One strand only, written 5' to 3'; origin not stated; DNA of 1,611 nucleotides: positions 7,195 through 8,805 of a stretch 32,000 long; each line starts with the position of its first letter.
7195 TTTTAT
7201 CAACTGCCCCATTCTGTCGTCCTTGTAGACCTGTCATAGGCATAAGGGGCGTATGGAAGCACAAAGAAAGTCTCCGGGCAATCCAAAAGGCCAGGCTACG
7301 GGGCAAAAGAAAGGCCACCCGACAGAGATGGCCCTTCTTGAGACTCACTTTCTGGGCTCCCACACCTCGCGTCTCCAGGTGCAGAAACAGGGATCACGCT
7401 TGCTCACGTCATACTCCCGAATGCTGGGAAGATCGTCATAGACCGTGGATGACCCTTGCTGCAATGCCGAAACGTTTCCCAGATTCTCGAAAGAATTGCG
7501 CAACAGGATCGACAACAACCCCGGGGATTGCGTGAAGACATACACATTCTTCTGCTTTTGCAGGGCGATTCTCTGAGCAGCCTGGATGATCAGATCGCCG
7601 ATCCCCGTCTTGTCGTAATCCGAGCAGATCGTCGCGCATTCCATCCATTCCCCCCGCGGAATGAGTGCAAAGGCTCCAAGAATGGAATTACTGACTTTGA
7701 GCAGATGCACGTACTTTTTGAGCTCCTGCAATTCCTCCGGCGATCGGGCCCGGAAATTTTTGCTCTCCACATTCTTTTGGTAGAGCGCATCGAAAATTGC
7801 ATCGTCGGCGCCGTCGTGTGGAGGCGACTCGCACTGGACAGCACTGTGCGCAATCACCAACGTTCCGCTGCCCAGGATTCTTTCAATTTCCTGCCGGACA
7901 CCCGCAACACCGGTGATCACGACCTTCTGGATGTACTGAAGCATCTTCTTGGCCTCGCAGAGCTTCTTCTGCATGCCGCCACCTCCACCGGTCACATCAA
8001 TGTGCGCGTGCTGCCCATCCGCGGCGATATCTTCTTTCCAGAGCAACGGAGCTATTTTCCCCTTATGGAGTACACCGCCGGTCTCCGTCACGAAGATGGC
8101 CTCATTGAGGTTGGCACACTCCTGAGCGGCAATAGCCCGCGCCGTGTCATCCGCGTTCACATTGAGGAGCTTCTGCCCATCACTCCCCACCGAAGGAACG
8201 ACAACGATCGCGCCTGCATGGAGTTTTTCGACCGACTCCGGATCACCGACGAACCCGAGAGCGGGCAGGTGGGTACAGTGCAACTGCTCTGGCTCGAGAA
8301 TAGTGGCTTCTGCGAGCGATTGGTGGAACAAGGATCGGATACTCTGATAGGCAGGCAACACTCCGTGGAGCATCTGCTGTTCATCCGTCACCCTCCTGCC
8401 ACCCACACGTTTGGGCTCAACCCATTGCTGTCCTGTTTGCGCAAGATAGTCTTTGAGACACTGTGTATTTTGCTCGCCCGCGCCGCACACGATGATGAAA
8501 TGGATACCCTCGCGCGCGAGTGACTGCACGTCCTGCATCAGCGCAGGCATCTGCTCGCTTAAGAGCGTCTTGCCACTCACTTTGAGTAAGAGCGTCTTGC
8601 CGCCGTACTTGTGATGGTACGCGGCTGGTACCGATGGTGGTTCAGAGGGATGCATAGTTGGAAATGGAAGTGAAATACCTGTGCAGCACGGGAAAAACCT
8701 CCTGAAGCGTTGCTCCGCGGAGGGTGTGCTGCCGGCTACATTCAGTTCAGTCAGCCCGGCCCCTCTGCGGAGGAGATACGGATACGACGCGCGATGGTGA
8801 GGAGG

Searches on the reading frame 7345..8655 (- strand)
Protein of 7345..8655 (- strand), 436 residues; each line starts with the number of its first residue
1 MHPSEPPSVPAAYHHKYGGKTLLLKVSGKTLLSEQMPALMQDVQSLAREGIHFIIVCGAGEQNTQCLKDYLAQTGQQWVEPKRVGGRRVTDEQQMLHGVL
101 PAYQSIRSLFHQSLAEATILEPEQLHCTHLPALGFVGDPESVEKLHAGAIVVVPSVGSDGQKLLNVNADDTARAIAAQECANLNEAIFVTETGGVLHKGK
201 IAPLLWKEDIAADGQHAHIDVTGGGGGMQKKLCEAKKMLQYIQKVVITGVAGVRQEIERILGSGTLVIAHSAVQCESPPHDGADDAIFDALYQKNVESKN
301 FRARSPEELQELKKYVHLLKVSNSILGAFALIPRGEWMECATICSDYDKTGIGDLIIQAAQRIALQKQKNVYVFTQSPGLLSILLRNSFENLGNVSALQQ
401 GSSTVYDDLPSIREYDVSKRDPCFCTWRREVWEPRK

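Call 28: search_protein_families(library=pfam, proteins=[window:7345-8655:-], max_evalue=0.001)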
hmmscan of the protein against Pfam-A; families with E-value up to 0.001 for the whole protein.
window:7345-8655:- (436 aa): 1 family
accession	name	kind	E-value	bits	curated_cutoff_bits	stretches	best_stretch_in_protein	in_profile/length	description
PF00696.33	AA_kinase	-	5.7e-11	43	24.9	1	20-246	1-231/234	Amino acid kinase family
